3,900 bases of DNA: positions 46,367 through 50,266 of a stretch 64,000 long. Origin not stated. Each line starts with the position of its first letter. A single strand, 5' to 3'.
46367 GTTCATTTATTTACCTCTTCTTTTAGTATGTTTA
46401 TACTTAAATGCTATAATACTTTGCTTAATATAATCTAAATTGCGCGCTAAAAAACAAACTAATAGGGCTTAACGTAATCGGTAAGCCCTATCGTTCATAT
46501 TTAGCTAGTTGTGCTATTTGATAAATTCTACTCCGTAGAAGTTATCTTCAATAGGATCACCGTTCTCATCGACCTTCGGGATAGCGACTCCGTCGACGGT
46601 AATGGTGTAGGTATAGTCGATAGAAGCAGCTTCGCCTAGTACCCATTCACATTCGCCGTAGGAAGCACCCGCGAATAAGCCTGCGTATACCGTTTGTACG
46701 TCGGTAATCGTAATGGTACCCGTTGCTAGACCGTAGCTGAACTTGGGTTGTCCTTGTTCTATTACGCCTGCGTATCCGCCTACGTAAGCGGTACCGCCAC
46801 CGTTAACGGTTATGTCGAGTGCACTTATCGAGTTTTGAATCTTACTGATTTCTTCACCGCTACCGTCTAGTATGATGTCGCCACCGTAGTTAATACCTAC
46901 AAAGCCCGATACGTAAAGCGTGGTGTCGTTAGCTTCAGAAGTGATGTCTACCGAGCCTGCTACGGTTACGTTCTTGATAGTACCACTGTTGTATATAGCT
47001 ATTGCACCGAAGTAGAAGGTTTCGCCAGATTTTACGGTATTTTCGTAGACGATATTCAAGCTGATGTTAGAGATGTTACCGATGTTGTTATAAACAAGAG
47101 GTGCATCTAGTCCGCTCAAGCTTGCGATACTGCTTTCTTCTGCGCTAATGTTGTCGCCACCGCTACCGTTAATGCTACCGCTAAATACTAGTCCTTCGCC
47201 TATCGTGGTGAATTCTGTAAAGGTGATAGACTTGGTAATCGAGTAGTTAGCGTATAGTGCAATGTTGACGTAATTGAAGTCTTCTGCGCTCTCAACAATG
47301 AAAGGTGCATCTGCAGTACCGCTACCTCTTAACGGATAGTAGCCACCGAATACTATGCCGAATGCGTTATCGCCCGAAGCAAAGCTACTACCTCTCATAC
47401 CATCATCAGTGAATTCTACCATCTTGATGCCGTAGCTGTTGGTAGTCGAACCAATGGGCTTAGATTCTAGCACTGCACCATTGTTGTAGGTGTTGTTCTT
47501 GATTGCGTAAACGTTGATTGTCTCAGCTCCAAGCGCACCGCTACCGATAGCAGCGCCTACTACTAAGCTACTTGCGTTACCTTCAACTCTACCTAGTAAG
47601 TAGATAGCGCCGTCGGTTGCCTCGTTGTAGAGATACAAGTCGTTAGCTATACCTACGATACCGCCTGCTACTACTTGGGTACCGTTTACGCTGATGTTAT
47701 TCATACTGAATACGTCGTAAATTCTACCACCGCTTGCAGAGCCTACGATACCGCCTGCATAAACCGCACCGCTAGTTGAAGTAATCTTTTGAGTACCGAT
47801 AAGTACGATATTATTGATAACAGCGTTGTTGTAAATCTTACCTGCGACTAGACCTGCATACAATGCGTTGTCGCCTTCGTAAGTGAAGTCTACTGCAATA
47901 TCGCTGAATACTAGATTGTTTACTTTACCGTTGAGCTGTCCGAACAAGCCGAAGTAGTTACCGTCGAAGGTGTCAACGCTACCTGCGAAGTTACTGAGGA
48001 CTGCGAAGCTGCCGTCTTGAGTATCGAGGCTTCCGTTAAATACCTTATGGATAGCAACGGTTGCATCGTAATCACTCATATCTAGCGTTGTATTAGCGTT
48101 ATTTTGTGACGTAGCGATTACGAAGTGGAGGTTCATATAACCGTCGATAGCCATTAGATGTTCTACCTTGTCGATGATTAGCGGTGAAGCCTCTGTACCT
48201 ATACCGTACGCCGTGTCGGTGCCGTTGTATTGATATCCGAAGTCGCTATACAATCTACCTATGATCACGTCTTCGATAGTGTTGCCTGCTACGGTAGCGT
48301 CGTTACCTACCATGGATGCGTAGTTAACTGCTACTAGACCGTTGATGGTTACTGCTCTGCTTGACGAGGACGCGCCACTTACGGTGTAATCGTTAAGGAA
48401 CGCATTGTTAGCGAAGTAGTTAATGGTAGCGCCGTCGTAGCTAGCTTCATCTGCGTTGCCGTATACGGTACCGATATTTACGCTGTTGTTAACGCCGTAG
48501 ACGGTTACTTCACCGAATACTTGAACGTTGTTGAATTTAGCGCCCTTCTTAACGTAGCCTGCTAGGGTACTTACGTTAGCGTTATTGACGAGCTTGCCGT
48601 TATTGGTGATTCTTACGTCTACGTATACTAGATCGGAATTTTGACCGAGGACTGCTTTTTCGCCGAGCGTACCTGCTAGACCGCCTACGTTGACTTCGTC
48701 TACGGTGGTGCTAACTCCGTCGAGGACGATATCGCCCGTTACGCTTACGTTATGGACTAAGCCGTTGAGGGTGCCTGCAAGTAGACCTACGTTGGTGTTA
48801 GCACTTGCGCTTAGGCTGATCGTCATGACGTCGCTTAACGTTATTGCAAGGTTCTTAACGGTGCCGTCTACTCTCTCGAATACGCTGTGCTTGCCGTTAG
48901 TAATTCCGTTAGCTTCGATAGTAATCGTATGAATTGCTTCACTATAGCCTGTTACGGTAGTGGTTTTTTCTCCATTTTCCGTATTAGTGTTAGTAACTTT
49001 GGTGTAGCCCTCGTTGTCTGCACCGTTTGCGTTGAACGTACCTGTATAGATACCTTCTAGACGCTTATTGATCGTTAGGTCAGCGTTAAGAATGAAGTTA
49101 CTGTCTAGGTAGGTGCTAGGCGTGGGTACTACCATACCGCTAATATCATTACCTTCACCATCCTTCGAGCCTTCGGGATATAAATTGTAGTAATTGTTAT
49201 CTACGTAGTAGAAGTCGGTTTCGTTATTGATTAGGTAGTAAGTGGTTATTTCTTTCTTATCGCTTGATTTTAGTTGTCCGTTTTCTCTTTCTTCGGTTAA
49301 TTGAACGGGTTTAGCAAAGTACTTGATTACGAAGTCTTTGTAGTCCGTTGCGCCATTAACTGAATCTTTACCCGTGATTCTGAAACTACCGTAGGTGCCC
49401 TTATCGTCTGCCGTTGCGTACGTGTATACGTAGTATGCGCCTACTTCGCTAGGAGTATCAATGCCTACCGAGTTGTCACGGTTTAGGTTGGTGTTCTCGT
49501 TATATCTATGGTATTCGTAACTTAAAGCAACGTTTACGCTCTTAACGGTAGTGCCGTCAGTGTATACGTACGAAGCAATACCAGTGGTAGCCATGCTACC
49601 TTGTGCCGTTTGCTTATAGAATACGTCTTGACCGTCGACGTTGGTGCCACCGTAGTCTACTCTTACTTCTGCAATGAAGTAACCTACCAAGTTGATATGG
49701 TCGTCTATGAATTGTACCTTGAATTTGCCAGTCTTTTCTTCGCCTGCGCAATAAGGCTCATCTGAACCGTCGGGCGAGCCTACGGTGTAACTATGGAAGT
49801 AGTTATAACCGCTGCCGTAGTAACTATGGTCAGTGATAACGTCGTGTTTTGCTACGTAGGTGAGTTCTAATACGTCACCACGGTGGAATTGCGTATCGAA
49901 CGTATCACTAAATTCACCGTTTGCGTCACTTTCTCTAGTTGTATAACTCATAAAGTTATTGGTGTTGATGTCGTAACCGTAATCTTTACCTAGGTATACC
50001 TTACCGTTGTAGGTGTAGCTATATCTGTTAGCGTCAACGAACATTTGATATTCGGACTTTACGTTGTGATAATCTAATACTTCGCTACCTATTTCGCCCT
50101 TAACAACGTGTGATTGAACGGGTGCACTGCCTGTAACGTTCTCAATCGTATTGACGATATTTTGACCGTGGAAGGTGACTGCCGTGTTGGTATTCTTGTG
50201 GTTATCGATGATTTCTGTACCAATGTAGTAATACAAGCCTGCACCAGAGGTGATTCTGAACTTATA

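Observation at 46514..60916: One 14.4-kb ORF encodes a 4,800-aa lipobox-anchored giant surface protein with a composite architecture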

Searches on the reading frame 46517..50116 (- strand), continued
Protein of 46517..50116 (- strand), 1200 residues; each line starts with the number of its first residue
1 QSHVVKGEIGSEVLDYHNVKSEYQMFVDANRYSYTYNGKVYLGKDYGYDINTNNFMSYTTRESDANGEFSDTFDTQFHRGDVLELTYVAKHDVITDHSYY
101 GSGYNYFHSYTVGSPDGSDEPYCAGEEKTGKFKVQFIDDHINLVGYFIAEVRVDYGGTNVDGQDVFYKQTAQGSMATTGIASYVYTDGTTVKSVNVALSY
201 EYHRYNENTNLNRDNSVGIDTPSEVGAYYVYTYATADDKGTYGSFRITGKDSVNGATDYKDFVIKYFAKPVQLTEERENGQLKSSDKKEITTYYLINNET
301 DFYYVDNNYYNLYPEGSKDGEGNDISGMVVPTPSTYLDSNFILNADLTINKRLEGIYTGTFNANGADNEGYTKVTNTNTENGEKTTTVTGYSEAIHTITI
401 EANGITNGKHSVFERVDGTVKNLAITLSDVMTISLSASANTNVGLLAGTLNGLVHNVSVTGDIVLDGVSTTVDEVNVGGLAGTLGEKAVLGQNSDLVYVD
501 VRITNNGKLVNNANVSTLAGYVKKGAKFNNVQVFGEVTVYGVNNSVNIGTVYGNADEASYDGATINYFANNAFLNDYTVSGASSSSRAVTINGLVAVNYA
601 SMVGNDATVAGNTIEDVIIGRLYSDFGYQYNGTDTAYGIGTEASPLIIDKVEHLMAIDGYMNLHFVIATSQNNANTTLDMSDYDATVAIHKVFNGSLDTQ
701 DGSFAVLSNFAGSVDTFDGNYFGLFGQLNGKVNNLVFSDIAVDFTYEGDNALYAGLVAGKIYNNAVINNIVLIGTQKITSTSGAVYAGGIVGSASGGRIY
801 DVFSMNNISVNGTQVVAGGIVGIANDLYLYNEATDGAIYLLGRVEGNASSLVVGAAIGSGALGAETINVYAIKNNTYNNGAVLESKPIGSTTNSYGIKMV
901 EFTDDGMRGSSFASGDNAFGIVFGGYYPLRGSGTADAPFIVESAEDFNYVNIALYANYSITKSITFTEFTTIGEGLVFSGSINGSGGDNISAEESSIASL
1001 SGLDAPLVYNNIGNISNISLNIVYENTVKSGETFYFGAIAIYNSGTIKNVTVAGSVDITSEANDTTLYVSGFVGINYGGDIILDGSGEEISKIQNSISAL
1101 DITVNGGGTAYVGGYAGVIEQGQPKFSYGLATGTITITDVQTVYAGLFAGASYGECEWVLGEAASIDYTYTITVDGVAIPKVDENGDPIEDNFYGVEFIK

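Call 81: list_cluster_members(proteins=[P0001, P0002, P0012, P0019, P0005, P0016, P0033, P0036])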
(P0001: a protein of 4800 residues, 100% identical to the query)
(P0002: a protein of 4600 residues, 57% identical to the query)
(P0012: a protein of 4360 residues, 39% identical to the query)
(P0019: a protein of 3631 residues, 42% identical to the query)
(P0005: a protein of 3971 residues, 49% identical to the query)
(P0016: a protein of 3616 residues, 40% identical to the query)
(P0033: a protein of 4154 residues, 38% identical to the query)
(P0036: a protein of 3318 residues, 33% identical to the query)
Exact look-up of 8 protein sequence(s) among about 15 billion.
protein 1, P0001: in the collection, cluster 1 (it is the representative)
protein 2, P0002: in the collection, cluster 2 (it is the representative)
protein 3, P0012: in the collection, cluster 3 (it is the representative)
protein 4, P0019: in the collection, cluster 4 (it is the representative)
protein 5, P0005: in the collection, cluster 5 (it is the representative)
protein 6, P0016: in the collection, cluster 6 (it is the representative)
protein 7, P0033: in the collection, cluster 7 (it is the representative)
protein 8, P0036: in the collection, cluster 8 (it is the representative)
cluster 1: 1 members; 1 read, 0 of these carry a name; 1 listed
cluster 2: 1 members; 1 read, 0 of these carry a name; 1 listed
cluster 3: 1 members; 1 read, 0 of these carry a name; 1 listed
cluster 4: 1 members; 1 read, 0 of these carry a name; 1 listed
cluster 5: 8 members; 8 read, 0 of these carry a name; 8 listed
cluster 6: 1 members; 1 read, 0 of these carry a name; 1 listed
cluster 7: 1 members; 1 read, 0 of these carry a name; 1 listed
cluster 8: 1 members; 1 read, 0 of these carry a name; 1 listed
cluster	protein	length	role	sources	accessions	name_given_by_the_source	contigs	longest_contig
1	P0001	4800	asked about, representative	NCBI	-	-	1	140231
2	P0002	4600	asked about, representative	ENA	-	-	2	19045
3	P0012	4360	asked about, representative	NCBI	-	-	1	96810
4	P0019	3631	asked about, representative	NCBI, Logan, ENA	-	-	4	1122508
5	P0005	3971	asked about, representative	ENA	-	-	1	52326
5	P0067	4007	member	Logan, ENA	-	-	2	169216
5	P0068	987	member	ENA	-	-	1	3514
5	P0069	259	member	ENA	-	-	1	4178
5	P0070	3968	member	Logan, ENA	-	-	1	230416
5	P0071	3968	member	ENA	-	-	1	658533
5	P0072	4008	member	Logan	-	-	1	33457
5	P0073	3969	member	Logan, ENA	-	-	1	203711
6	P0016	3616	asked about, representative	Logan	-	-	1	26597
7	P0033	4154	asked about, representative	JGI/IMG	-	-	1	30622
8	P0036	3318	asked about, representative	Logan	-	-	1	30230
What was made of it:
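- Full-length members recur in independent assemblies on contigs up to 1.1 Mb (call 81).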

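Call 97: search_solved_structures(query=A4, max_evalue=1, show_alignments=0)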
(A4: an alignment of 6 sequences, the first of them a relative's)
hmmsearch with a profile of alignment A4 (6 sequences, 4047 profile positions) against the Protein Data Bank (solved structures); distinct sequences matched with E-value up to 1: 1.
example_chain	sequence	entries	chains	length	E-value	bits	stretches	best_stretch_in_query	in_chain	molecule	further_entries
7xdi_E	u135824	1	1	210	0.34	10.4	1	1536-1609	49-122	B210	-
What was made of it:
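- A family profile finds no solved structure by sequence (call 97).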

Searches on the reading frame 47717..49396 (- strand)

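Call 8: search_protein_families(library=pfam, proteins=[window:47717-49396:-], max_evalue=10)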
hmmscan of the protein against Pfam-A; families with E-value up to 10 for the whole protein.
window:47717-49396:- (560 aa): 1 family
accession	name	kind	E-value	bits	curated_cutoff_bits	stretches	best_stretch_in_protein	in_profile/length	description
PF07581.17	Glug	-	0.32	11.9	20.5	1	200-224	2-28/28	The GLUG motif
